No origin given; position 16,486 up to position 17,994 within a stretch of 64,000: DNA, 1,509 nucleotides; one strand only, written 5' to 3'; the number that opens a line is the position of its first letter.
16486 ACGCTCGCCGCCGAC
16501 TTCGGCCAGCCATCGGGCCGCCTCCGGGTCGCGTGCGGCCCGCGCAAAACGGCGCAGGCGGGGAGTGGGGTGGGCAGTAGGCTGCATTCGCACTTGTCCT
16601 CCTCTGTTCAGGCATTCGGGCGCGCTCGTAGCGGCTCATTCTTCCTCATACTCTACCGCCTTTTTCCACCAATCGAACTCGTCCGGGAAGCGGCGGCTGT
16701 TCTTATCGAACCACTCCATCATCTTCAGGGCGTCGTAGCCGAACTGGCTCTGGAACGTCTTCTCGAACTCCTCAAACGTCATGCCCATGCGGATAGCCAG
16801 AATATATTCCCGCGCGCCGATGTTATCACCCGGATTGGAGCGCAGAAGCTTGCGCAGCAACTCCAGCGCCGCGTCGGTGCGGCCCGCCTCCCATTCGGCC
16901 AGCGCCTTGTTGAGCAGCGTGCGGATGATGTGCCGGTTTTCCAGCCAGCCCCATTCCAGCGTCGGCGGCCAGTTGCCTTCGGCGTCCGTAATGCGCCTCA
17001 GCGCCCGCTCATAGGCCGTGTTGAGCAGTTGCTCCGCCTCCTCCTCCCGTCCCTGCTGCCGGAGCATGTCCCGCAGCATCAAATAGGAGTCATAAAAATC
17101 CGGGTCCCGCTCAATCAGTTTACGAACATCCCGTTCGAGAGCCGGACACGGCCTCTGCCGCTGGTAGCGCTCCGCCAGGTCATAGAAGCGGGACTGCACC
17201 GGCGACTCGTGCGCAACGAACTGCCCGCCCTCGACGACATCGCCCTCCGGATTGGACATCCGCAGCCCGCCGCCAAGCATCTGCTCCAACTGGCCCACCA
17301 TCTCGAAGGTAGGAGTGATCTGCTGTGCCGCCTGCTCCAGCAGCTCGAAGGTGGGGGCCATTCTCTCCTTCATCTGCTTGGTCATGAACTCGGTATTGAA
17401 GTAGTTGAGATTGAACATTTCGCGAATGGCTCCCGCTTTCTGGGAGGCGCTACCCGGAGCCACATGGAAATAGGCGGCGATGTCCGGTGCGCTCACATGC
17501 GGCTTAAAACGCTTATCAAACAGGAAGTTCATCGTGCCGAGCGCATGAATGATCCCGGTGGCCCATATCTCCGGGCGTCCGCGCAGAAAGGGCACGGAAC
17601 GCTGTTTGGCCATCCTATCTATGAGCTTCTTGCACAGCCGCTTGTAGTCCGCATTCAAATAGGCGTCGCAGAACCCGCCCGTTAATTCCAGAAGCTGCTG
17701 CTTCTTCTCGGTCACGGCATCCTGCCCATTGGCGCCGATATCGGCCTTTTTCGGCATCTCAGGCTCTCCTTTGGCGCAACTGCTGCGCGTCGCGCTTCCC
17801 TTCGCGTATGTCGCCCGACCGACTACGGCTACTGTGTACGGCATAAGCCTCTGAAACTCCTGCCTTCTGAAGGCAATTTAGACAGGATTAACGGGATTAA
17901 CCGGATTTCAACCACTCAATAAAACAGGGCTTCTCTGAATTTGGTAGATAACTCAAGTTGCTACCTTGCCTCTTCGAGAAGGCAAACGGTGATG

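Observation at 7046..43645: New ~80-bp MITE-like family with 9-10-bp target-site duplications (4 copies in 64 kb)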

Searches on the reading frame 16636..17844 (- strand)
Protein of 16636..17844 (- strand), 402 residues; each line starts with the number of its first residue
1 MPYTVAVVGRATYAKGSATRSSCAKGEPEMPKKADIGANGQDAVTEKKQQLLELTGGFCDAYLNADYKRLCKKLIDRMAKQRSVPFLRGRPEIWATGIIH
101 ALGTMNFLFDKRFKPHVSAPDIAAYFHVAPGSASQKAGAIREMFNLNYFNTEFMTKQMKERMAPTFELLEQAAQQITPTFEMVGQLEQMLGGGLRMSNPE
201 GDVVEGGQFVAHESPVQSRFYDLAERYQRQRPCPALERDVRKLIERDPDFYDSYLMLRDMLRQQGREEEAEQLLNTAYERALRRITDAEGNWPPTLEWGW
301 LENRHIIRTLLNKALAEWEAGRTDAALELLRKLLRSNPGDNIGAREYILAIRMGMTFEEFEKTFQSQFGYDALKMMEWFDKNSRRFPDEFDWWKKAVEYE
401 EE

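Call 11: search_protein_families(library=pfam, proteins=[window:16636-17844:-])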
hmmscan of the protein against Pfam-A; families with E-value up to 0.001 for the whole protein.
window:16636-17844:- (402 aa): 9 families
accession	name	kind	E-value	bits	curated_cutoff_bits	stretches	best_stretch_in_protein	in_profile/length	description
PF19935.4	DUF6398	-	3e-35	121.2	27.2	1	51-155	2-106/106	Domain of unknown function (DUF6398)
PF13432.12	TPR_16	-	7.2e-08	33.2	32.7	0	311-349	1-39/65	Tetratricopeptide repeat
PF14559.12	TPR_19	-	6.3e-07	30.1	25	0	241-277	15-51/68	Tetratricopeptide repeat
PF13424.12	TPR_12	-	1.3e-05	25.7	30.1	0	305-335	41-73/77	Tetratricopeptide repeat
PF13428.12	TPR_14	-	0.00012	22.9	23.5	0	310-345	4-39/44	Tetratricopeptide repeat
PF13181.12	TPR_8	-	0.00012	22.4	25.7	0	308-339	2-33/34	Tetratricopeptide repeat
PF07721.20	TPR_4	-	0.00036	21.3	27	0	308-331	2-25/26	Tetratricopeptide repeat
PF07719.23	TPR_2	-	0.00042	20.7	27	0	309-340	3-34/34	Tetratricopeptide repeat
PF14561.12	TPR_20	-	0.00051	20.8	25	0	311-345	26-61/90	Tetratricopeptide repeat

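Call 45: find_encoding_contigs(protein=window:16636-17844:-, flank=1500, max_places=10)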
Protein window:16636-17844:- (402 aa): no gene with exactly this product is on record in the collection.
